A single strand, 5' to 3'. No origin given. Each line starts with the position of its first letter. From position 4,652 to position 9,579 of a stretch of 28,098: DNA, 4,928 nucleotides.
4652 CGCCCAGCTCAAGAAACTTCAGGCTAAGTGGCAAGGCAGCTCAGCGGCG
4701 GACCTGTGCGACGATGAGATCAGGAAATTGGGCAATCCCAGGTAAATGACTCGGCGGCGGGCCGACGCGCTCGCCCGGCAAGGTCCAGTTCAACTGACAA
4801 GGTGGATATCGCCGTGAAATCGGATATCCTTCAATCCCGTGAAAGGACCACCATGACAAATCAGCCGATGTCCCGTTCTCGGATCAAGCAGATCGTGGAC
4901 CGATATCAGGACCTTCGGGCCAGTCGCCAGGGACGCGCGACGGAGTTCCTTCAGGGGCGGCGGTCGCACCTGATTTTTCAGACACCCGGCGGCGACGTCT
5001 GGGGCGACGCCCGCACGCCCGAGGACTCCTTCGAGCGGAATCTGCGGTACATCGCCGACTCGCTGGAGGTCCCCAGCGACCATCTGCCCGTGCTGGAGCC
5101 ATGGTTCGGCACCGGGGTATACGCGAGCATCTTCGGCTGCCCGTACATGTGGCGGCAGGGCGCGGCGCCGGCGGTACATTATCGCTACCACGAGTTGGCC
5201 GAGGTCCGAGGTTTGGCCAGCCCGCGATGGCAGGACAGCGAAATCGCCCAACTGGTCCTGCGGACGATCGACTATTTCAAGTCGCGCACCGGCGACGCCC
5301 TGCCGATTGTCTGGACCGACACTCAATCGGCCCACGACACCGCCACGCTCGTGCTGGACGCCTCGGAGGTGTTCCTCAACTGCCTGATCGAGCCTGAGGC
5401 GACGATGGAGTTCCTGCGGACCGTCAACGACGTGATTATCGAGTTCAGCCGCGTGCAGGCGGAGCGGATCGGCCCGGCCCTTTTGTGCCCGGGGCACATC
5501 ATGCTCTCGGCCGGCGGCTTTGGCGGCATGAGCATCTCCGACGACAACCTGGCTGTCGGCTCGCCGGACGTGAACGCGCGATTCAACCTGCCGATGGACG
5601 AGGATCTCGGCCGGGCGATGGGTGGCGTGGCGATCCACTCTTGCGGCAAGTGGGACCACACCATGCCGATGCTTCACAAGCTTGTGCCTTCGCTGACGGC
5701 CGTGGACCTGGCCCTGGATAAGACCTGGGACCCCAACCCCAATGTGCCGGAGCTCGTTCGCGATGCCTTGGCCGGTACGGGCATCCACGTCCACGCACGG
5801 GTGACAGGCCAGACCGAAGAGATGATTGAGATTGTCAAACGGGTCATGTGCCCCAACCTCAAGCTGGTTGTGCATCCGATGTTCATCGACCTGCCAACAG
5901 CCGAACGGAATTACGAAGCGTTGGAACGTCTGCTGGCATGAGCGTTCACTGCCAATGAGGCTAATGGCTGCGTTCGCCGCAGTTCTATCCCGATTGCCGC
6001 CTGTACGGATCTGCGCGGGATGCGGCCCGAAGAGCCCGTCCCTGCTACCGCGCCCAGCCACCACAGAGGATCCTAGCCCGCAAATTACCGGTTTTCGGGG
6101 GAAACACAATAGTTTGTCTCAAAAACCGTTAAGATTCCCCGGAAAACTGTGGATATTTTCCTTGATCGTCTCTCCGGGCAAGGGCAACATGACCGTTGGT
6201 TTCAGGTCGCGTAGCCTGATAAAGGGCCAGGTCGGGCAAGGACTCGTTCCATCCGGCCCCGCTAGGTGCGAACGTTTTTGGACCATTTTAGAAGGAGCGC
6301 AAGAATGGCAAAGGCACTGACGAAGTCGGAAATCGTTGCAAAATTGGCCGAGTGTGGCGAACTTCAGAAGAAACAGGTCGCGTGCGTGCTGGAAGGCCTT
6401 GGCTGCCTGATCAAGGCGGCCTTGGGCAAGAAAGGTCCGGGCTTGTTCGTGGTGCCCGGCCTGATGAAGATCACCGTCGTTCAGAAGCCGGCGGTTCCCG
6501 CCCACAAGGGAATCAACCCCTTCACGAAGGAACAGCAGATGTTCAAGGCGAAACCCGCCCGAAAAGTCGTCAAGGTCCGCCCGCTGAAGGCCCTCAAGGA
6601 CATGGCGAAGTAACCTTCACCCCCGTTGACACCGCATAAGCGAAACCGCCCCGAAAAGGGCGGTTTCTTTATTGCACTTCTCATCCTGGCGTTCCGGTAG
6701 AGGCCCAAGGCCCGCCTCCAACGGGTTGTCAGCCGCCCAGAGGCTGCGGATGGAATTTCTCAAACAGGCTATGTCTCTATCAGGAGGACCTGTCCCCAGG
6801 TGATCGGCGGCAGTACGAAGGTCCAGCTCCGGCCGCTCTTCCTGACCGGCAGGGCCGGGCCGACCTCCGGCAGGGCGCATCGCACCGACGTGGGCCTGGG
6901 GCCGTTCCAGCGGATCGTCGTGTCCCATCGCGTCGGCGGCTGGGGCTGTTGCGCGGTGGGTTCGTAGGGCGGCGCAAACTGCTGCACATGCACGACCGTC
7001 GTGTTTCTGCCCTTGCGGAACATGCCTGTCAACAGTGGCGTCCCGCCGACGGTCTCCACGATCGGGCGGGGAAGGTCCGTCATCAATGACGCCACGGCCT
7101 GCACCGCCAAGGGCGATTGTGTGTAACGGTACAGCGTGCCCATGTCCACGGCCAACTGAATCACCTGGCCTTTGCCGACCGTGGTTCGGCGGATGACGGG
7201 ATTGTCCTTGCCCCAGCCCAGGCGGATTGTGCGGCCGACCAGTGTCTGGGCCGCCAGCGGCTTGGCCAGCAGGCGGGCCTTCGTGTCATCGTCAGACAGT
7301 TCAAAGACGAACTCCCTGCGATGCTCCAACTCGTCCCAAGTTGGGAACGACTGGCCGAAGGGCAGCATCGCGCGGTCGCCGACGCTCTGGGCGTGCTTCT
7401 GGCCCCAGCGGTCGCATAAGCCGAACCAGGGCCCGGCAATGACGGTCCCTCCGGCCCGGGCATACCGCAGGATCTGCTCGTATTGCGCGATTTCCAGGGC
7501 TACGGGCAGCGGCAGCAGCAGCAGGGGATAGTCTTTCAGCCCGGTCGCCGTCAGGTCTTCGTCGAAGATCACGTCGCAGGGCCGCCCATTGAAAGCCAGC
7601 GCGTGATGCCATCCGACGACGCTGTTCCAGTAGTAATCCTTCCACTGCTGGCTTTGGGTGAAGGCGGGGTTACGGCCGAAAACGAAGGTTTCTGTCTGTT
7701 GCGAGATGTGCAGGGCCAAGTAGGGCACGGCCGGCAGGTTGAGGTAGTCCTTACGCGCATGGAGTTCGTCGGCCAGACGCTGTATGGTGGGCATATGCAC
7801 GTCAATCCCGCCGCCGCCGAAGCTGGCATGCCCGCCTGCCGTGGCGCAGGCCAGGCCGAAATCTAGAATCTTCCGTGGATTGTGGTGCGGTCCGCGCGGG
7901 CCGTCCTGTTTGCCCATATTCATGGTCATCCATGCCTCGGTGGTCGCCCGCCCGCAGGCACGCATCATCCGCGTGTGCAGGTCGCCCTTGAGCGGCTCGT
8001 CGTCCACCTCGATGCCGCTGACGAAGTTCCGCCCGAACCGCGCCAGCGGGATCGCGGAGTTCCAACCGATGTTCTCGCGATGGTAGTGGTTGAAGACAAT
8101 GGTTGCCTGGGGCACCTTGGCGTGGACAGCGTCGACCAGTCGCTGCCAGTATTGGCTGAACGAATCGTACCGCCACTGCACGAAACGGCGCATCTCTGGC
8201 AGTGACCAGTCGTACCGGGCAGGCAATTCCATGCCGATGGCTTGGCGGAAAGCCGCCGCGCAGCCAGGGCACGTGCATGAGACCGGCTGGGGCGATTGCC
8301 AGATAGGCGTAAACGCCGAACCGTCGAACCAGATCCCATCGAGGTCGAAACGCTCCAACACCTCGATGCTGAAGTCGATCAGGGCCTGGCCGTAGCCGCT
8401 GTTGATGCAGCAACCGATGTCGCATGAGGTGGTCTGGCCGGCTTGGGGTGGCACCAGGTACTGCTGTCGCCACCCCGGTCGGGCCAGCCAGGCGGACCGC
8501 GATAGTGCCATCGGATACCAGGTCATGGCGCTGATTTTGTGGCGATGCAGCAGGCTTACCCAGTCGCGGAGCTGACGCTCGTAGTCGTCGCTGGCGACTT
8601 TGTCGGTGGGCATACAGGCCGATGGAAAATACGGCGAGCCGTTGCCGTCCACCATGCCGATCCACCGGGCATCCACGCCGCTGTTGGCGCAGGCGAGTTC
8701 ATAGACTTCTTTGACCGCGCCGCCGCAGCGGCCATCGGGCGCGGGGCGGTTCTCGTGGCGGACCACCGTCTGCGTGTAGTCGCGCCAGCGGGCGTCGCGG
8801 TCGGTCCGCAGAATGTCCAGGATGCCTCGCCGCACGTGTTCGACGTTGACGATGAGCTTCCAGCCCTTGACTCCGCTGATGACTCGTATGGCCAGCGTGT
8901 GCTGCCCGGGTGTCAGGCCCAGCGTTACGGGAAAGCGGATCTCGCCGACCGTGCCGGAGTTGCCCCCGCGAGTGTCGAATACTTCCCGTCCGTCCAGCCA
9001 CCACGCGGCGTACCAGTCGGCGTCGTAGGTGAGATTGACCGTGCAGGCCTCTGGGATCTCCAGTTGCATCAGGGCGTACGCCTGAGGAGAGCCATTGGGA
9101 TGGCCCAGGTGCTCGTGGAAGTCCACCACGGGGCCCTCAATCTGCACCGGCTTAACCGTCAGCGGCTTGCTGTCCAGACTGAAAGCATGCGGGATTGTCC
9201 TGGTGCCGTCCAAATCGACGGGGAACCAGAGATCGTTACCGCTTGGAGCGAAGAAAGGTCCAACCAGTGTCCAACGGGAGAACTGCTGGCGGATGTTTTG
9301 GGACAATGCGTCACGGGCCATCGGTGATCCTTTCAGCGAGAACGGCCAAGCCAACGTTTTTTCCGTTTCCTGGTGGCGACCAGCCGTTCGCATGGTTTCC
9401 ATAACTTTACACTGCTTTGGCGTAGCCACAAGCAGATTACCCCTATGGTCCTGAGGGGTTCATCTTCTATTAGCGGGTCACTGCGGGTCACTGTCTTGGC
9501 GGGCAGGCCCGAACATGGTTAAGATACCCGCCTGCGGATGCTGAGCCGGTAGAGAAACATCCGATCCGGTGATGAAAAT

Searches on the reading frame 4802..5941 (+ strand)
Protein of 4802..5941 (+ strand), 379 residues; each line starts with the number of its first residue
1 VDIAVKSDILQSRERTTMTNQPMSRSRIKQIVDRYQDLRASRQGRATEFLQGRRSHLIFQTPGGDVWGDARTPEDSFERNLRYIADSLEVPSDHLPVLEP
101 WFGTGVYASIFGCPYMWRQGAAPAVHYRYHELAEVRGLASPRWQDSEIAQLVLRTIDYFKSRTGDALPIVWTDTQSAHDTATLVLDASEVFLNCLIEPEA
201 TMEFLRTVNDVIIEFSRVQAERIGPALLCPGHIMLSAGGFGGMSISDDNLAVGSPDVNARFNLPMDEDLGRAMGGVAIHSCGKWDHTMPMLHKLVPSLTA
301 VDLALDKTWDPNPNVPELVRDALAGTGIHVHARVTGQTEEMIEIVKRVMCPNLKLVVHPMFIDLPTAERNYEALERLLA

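Call 10: search_protein_families(library=pfam, proteins=[window:4802-5941:+])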
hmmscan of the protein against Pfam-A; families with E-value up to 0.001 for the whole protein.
window:4802-5941:+ (379 aa): 1 family
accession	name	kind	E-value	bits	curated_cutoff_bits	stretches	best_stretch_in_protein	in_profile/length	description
PF01208.23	URO-D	-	9.6e-05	22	23.9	1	107-222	77-197/346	Uroporphyrinogen decarboxylase (URO-D)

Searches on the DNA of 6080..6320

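Call 85: search_rna_families(source=window, start=6080, end=6320, threshold=evalue, max_evalue=1)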
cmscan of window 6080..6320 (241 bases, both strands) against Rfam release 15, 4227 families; matches with E-value up to 1: 0.
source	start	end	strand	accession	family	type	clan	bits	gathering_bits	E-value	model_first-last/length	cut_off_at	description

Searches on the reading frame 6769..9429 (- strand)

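Call 10: search_protein_families(library=pfam, proteins=[window:6769-9429:-])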
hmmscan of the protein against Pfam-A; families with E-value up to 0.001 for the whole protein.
window:6769-9429:- (886 aa): 2 families
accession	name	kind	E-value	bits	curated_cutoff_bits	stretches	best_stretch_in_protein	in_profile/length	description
PF08532.16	Glyco_hydro_42M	-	1.7e-10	41.2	25.8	1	596-764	24-189/207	Beta-galactosidase trimerisation domain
PF14871.12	GHL6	-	8.6e-05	23.2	35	1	264-369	26-131/132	Hypothetical glycosyl hydrolase 6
